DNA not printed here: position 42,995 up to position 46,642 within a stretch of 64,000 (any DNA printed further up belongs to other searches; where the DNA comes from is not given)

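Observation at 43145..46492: Amino-acid-permease (APC) domain fused to a hybrid histidine kinase with two receivers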

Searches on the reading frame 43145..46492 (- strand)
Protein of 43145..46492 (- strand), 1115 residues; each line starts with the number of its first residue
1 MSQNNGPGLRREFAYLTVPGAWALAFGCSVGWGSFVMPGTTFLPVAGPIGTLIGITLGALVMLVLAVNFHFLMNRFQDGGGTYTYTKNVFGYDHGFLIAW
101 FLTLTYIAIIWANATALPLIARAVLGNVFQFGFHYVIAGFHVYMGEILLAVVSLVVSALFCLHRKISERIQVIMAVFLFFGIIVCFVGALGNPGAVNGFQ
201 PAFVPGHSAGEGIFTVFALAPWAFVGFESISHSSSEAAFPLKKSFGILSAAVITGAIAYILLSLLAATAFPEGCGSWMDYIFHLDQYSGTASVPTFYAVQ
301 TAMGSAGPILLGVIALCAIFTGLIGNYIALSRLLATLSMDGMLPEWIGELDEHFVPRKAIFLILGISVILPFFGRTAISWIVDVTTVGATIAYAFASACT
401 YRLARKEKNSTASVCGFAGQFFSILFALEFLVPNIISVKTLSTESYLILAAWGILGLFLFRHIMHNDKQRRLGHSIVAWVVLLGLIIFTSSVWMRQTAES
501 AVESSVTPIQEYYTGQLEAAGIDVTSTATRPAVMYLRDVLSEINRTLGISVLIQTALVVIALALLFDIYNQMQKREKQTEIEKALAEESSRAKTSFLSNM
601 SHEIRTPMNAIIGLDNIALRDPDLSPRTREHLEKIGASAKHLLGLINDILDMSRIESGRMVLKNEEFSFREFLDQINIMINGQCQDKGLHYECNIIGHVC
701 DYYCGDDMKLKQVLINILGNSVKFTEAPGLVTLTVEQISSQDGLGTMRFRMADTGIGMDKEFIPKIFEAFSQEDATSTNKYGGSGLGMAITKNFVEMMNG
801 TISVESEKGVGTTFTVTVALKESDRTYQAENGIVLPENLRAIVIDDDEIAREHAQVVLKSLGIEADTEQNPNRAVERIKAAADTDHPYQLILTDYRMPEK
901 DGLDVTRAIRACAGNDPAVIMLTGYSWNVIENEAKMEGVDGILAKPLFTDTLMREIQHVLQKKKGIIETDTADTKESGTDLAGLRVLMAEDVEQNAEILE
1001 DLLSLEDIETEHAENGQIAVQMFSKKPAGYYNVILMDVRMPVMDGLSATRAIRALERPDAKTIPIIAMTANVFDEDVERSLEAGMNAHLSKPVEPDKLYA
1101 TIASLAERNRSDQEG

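Call 5: search_protein_families(library=pfam, proteins=[window:43145-46492:-], max_evalue=0.01)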
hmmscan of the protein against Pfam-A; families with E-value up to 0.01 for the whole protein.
window:43145-46492:- (1115 aa): 5 families
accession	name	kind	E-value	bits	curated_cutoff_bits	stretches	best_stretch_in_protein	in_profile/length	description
PF00072.30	Response_reg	-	3.5e-40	137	30.2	2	986-1102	1-110/111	Response regulator receiver domain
PF02518.31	HATPase_c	-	3.3e-27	95.6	26.4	1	705-820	1-109/111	Histidine kinase-, DNA gyrase B-, and HSP90-like ATPase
PF13520.12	AA_permease_2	-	5.2e-22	78.8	27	1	19-433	4-408/427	Amino acid permease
PF00512.31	HisKA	-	1.4e-18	67.1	26.9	1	592-658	1-66/66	His Kinase A (phospho-acceptor) domain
PF00324.27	AA_permease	-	1.3e-16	60.8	24.6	1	29-428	10-408/470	Amino acid permease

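Call 6: search_protein_families(library=ncbifam, proteins=[window:43145-46492:-], max_evalue=0.001)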
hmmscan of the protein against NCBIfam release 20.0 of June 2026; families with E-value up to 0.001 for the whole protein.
window:43145-46492:- (1115 aa): 150 families (the best 25 are shown)
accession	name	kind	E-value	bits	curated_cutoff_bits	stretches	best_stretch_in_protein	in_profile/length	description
NF008318.0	PRK11107.1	equivalog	1.6e-103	347.4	890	1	570-1110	270-789/920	two-component sensor histidine kinase BarA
TIGR02956.1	TMAO_torS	equivalog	1.4e-101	341.2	676.5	2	578-971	449-831/967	TMAO reductase system sensor histidine kinase/response regulator TorS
NF041947.1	LuxQ_Vibrio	equivalog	1.1e-89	301.5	1200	2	572-961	451-840/843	quorum-sensing autoinducer 2 sensor kinase/phosphatase LuxQ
NF008302.0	PRK11091.1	equivalog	2.1e-89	300.7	838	2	585-974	275-657/779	aerobic respiration two-component sensor histidine kinase ArcB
NF011874.0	PRK15347.1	equivalog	1.2e-87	294.9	852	3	570-836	375-630/921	two component system sensor kinase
NF045901.1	HisKinLetSLeg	equivalog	3.2e-81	273.6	1650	3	575-869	275-567/906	two-component system sensor histidine kinase LetS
NF008099.0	PRK10841.1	equivalog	2.6e-73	247.3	920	3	538-828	415-698/949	two-component system sensor histidine kinase RcsC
NF038297.2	hybrid_HK_HrmK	equivalog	2e-68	231.5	725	2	558-924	201-572/607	hybrid histidine kinase/response regulator HrmK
NF008543.0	PRK11466.1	equivalog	3e-59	200.8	982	2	583-965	434-803/914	TMAO reductase system sensor histidine kinase/response regulator TorS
NF007420.1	PRK09959.1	equivalog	1e-56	192.2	1995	2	578-958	697-1072/1197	acid-sensing system histidine kinase EvgS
NF041832.1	near_NosP_CTERM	subfamily_domain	4.1e-52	177.5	400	2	588-958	2-368/370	NahK/ErcS family hybrid sensor histidine kinase/response regulator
NF046044.1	PnpS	equivalog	2.8e-49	168.2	400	1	591-818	168-389/390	two-component system histidine kinase PnpS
NF047465.1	hybrid_HK_LvrA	exception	6.2e-43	146.9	1200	2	567-849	176-451/819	hybrid histidine kinase/response regulator LvrA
NF047874.1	MASE3_PAS_HK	subfamily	5.2e-41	141.2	560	1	560-831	367-636/655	MASE3 domain-containing sensor histidine kinase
TIGR02966.1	phoR_proteo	equivalog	8.7e-40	136.7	334.2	1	591-817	112-332/333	phosphate regulon sensor histidine kinase PhoR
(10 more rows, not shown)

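Call 9: find_homologous_proteins(query=window:43145-46492:-, max_evalue=1e-10)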
Query window:43145-46492:- (1115 aa): 2853 proteins with E <= 1e-10 among 8000 candidates; the best 120 are listed.
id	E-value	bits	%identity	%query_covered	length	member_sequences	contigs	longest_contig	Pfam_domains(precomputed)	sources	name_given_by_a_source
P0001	0.0e+0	2500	100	100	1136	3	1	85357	PF02518.32,PF13520.13,PF00512.32,PF00324.28,PF00072.31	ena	-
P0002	0.0e+0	1740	69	99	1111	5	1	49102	PF02518.32,PF13520.13,PF00512.32,PF00324.28,PF00072.31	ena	-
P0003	0.0e+0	1735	70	98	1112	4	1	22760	PF02518.32,PF13520.13,PF00512.32,PF00324.28,PF00072.31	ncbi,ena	-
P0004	0.0e+0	1733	69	99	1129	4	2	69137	PF02518.32,PF13520.13,PF00512.32,PF00324.28,PF00072.31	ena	-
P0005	0.0e+0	1729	69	99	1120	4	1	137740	PF02518.32,PF13520.13,PF00512.32,PF00324.28,PF00072.31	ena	-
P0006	0.0e+0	1728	69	100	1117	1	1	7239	PF02518.32,PF13520.13,PF00512.32,PF00324.28,PF00072.31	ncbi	-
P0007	0.0e+0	1720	69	99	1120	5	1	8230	PF02518.32,PF13520.13,PF00512.32,PF00324.28,PF00072.31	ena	-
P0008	0.0e+0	1717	69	98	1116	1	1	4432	PF02518.32,PF13520.13,PF00512.32,PF00324.28,PF00072.31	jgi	-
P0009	0.0e+0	1715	70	98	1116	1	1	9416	PF02518.32,PF13520.13,PF00512.32,PF00324.28,PF00072.31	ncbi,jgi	jgi:signal transduction histidine kinase/DNA-binding response OmpR family regulator/amino acid perme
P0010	0.0e+0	1715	69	98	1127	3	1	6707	PF02518.32,PF13520.13,PF00512.32,PF00324.28,PF00072.31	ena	-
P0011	0.0e+0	1715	69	98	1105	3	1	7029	PF02518.32,PF13520.13,PF00512.32,PF00324.28,PF00072.31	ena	-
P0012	0.0e+0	1714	68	99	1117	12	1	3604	PF02518.32,PF13520.13,PF00512.32,PF00324.28,PF00072.31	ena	-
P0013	0.0e+0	1714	69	98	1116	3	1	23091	PF02518.32,PF13520.13,PF00512.32,PF00324.28,PF00072.31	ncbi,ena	-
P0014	0.0e+0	1712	69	98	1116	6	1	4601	PF02518.32,PF13520.13,PF00512.32,PF00324.28,PF00072.31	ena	-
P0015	0.0e+0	1711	69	99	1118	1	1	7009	PF02518.32,PF13520.13,PF00512.32,PF00324.28,PF00072.31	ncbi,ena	-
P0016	0.0e+0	1709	68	98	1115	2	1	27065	PF02518.32,PF13520.13,PF00512.32,PF00324.28,PF00072.31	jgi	-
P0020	0.0e+0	1705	68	99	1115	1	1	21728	PF02518.32,PF13520.13,PF00512.32,PF00324.28,PF00072.31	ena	-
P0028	0.0e+0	1684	67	100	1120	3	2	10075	PF02518.32,PF13520.13,PF00512.32,PF00324.28,PF00072.31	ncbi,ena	-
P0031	0.0e+0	1682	67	99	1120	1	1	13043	PF02518.32,PF13520.13,PF00512.32,PF00324.28,PF00072.31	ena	-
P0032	0.0e+0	1680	68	99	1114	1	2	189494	PF02518.32,PF13520.13,PF00512.32,PF00324.28,PF00072.31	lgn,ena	-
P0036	0.0e+0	1676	68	98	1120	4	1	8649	PF02518.32,PF13520.13,PF00512.32,PF00324.28,PF00072.31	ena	-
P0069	0.0e+0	1647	68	98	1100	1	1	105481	PF02518.32,PF13520.13,PF00512.32,PF00324.28,PF00072.31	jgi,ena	-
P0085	0.0e+0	1636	67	98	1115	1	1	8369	PF02518.32,PF13520.13,PF00512.32,PF00324.28,PF00072.31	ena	-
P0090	0.0e+0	1633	66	100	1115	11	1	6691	PF02518.32,PF13520.13,PF00512.32,PF00324.28,PF00072.31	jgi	jgi:signal transduction histidine kinase/DNA-binding response OmpR family regulator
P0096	0.0e+0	1631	66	98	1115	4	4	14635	PF02518.32,PF13520.13,PF00512.32,PF00324.28,PF00072.31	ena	-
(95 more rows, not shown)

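Call 20: find_encoding_contigs(protein=P0001, flank=10000, max_places=3)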
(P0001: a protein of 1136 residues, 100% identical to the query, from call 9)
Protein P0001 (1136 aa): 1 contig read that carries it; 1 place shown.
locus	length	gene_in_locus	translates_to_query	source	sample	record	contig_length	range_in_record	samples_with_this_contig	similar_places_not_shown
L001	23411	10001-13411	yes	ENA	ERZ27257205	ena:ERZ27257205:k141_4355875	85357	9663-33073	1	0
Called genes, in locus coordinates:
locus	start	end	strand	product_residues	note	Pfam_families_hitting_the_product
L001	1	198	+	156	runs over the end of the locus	-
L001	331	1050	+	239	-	PF12695:Abhydrolase_5, PF12146:Hydrolase_4 (weak), PF00561:Abhydrolase_1 (weak)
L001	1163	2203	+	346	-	PF02698:DUF218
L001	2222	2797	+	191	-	PF13151:DUF3990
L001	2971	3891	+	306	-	PF08840:BAAT_C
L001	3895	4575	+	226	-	PF01209:Ubie_methyltran, PF05175:MTS, PF13847:Methyltransf_31, PF08241:Methyltransf_11, PF08242:Methyltransf_12, PF13649:Methyltransf_25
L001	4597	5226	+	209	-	PF14196:ATC_hydrolase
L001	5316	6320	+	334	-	PF00498:FHA (weak), PF00990:GGDEF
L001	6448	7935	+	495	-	PF00512:HisKA, PF02518:HATPase_c, PF00072:Response_reg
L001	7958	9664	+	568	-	PF00072:Response_reg, PF00990:GGDEF, PF00563:EAL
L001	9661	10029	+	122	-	PF01627:Hpt (weak)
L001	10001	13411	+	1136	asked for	PF00324:AA_permease, PF13520:AA_permease_2, PF00512:HisKA, PF02518:HATPase_c, PF00072:Response_reg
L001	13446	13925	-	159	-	-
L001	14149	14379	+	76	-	-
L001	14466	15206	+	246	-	PF01569:PAP2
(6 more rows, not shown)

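Call 21: find_encoding_contigs(protein=P0032, flank=10000, max_places=3)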
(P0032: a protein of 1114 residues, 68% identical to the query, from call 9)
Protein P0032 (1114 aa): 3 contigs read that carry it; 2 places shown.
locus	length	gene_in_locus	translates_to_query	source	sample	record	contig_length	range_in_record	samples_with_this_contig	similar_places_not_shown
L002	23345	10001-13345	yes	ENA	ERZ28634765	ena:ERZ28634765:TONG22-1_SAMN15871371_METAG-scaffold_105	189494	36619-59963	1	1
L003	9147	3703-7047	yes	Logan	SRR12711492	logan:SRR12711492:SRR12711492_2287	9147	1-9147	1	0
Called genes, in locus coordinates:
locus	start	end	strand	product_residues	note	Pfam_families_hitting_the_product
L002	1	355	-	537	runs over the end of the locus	PF06418:CTP_synth_N, PF00117:GATase, PF07722:Peptidase_C26 (faint)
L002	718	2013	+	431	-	PF01053:Cys_Met_Meta_PP, PF00155:Aminotran_1_2, PF01041:DegT_DnrJ_EryC1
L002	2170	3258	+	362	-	PF00990:GGDEF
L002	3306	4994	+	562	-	PF01582:TIR (faint), PF13676:TIR_2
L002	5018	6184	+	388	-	-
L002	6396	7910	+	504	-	PF00512:HisKA, PF02518:HATPase_c, PF00072:Response_reg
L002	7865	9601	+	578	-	PF00072:Response_reg, PF00990:GGDEF, PF00563:EAL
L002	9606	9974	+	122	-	PF01627:Hpt (weak)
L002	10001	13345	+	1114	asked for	PF00324:AA_permease, PF13520:AA_permease_2, PF00512:HisKA, PF02518:HATPase_c, PF00072:Response_reg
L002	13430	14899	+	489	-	PF01120:Alpha_L_fucos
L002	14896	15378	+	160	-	PF01451:LMWPc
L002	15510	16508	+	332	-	PF13280:WYL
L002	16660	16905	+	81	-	-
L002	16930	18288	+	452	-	PF01554:MatE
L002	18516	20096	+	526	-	PF18960:DUF5702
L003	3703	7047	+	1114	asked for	PF00324:AA_permease, PF13520:AA_permease_2, PF00512:HisKA, PF02518:HATPase_c, PF00072:Response_reg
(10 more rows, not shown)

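Call 22: find_related_loci(query=A1, collection=genome_contigs, flank=8000)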
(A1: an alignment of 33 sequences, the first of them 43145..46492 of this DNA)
Query A1 (1115 aa) in genome_contigs; peptide patterns used: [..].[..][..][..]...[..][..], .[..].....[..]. (x = any residue, [..] = any of these).
599 stretches matched a pattern (row limit reached: there are more); 592 encode a relative of the query (tblastn E <= 1e-3); the best 80 are kept; 80 distinct loci.
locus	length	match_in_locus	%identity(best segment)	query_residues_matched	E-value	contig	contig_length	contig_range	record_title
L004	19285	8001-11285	69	15-1109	0e+0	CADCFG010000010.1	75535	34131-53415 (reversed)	MAG: uncultured Clostridiales bacterium isolate RUG14601 genome assembly, contig: RUG14601_asm_10, whole genome shotgun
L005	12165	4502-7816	69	14-1115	0e+0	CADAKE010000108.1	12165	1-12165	MAG: uncultured Clostridiales bacterium isolate RUG13367 genome assembly, contig: RUG13367_asm_108, whole genome shotgun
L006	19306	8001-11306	69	3-1113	0e+0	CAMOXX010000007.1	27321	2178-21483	MAG: uncultured Blautia sp. isolate SRR873604_bin.44_metaWRAP_v1.3_MAG genome assembly, contig: NODE_2570_length_27321_c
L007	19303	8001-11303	69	10-1109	0e+0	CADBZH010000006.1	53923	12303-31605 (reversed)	MAG: uncultured Clostridiales bacterium isolate RUG14431 genome assembly, contig: RUG14431_asm_6, whole genome shotgun s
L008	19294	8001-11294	69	14-1108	0e+0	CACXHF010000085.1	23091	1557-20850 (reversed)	MAG: uncultured Clostridiales bacterium isolate RUG11251 genome assembly, contig: RUG11251_asm_85, whole genome shotgun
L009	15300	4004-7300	68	1-1109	0e+0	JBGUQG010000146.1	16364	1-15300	MAG: Christensenellales bacterium isolate ruminal_MAG_145 ruminal_MAG_145_contig_0146, whole genome shotgun sequence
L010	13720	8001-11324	68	2-1109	0e+0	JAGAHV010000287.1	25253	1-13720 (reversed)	MAG: Clostridia bacterium isolate RGIG8456 Water_deer_Abomasum.Co__c595852, whole genome shotgun sequence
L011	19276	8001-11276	66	10-1105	0e+0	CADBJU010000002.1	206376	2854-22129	MAG: Ruminococcaceae bacterium isolate RUG14036 genome assembly, contig: RUG14036_asm_2, whole genome shotgun sequence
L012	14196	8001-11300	64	10-1112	0e+0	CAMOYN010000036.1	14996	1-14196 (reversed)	MAG: uncultured Lachnospiraceae bacterium isolate SRR873602_bin.90_metaWRAP_v1.3_MAG genome assembly, contig: NODE_8482_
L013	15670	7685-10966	67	15-1105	0e+0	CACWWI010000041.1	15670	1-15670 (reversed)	MAG: uncultured Coriobacteriaceae bacterium isolate RUG10972 genome assembly, contig: RUG10972_asm_41, whole genome shot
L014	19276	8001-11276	66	15-1115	0e+0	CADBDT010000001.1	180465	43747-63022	MAG: uncultured Coriobacteriaceae bacterium isolate RUG13877 genome assembly, contig: RUG13877_asm_1, whole genome shotg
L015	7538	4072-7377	65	15-1114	0e+0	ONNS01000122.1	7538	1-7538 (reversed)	uncultured Clostridiales bacterium isolate RUG467 genome assembly, contig: scaffold_15597, whole genome shotgun sequence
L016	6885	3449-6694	68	15-1105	0e+0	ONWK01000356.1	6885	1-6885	uncultured Clostridiales bacterium isolate RUG694 genome assembly, contig: k87_41993749, whole genome shotgun sequence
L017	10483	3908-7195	64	11-1108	0e+0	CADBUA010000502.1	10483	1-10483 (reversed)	MAG: uncultured Lachnospiraceae bacterium isolate RUG14290 genome assembly, contig: RUG14290_asm_502, whole genome shotg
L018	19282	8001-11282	65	15-1110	0e+0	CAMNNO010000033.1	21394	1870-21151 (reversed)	MAG: uncultured Blautia sp. isolate SRR873598_bin.26_metaWRAP_v1.3_MAG genome assembly, contig: NODE.4561_length_21394_c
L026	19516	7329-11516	62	15-1115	0e+0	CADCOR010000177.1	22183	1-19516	MAG: uncultured Erysipelotrichaceae bacterium isolate RUG14838 genome assembly, contig: RUG14838_asm_177, whole genome s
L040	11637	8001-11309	63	15-1115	0e+0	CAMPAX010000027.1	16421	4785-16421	MAG: uncultured Lachnospiraceae bacterium isolate SRR873610_bin.71_metaWRAP_v1.3_MAG genome assembly, contig: NODE_6820_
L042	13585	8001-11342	58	1-1115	0e+0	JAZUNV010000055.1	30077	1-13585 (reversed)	MAG: Anaerovoracaceae bacterium isolate T1900044879_TS20190345.MAGScoT_cleanbin_000020 SGB_3203_k141_256502, whole genom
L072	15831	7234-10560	61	13-1115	0e+0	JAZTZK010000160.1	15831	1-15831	MAG: Clostridia bacterium isolate T1900045324_YK20190013.MAGScoT_cleanbin_000008 SGB_6411_k141_542016, whole genome shot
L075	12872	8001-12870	65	15-1115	0e+0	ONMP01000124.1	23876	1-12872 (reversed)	uncultured actinobacterium isolate RUG440 genome assembly, contig: scaffold_6543, whole genome shotgun sequence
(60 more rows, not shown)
